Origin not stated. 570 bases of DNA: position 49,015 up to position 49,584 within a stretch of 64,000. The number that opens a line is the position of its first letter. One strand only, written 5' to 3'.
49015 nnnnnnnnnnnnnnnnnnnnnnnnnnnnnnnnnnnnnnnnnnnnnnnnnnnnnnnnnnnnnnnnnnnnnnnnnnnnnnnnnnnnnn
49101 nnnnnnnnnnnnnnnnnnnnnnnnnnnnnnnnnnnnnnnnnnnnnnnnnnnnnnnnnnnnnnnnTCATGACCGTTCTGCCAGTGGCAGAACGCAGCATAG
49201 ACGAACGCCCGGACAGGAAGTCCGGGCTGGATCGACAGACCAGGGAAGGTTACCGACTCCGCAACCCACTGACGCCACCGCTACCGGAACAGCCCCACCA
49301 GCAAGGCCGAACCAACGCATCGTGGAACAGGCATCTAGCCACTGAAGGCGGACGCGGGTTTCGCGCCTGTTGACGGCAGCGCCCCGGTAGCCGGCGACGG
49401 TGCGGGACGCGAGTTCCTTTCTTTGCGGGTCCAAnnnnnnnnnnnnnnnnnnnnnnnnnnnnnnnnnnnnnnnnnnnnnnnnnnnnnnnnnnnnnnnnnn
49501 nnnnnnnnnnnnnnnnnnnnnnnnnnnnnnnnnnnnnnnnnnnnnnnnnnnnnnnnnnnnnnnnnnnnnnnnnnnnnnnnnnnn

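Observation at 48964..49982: Gene-free 1-kb interval packed with GGA-loop hairpins: candidate CsrA/RsmA-sponge sRNA locus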

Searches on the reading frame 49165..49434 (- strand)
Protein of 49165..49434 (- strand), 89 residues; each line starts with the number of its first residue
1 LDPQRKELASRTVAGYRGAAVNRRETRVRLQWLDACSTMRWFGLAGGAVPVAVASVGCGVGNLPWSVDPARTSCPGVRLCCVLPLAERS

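Call 11: search_protein_families(library=pfam, proteins=[window:49165-49434:-], max_evalue=0.01)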
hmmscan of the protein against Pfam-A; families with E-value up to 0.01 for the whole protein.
window:49165-49434:- (89 aa): 0 families
